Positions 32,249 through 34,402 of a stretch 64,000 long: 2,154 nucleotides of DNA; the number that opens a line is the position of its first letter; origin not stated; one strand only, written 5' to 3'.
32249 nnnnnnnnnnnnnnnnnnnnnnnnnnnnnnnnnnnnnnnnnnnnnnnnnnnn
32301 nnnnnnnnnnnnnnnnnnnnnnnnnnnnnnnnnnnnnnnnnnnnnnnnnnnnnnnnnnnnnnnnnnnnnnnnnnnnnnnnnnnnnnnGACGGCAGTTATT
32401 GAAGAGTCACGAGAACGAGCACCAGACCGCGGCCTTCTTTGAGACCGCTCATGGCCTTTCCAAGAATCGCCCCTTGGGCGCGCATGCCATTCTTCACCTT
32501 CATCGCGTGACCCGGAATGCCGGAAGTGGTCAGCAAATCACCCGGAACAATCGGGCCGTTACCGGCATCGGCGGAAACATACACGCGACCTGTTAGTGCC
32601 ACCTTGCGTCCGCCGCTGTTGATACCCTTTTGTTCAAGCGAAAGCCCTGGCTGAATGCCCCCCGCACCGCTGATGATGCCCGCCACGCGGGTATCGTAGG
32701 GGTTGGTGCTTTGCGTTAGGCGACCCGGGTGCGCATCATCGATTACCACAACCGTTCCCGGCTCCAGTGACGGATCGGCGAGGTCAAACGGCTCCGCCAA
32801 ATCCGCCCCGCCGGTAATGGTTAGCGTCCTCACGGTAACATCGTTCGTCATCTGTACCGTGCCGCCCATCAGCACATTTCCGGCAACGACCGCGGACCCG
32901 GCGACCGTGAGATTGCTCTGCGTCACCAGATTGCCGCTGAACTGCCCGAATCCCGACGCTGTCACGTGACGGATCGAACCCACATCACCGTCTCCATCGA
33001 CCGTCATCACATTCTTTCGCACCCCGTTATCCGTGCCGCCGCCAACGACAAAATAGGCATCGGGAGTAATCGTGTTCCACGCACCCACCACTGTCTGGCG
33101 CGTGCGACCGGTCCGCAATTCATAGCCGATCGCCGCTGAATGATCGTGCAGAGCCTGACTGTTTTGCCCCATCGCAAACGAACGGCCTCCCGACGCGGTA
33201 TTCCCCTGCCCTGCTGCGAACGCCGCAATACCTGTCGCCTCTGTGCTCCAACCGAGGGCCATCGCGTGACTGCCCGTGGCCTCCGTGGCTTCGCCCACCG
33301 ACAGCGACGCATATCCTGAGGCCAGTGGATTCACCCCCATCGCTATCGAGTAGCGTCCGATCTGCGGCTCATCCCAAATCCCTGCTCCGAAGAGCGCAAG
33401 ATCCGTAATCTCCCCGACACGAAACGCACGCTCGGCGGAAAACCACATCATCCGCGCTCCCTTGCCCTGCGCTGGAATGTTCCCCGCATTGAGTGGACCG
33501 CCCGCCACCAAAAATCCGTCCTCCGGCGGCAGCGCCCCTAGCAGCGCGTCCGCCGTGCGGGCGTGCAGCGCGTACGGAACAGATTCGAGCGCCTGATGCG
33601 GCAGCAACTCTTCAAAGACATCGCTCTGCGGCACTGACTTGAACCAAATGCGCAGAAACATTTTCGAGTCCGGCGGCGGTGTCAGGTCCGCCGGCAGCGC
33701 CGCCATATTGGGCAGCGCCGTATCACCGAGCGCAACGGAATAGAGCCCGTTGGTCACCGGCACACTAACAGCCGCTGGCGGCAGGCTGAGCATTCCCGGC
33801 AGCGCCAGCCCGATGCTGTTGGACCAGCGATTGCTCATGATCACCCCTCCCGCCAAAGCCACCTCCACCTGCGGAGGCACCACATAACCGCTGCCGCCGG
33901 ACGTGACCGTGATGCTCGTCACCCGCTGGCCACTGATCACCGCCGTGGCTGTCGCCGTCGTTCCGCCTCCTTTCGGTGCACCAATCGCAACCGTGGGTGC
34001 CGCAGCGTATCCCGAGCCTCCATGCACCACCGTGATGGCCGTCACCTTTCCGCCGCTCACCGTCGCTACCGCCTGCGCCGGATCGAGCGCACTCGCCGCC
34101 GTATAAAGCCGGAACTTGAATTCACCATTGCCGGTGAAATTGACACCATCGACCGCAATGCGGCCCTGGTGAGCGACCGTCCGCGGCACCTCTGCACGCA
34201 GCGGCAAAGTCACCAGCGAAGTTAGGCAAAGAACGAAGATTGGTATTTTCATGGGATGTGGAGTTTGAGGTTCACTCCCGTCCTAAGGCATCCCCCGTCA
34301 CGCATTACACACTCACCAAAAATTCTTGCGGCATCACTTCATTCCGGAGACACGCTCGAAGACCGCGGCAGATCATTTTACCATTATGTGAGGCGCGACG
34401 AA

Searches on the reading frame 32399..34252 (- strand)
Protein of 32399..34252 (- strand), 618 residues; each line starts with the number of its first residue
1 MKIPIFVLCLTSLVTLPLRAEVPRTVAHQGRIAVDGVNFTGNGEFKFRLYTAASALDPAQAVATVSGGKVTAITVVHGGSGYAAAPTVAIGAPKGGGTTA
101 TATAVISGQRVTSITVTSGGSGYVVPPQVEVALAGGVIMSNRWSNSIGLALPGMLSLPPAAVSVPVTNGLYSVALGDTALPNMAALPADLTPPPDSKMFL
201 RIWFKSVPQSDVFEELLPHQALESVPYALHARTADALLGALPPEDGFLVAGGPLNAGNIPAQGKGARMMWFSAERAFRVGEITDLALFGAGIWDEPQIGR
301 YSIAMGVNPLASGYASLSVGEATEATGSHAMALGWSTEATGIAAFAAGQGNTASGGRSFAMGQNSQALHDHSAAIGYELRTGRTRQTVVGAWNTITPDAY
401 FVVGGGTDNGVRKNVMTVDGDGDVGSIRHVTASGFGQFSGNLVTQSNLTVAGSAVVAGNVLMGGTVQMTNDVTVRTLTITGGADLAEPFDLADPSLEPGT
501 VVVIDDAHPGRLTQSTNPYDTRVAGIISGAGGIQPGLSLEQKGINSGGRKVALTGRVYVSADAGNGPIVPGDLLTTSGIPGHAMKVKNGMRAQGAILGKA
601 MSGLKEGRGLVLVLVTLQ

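Call 16: search_protein_families(library=pfam, proteins=[window:32399-34252:-], max_evalue=0.001)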
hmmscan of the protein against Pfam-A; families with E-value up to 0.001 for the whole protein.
window:32399-34252:- (618 aa): 1 family
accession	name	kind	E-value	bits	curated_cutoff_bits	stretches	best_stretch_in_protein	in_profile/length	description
PF05658.19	YadA_head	-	1.4e-05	25.7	25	1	353-377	1-25/27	YadA head domain repeat (2 copies)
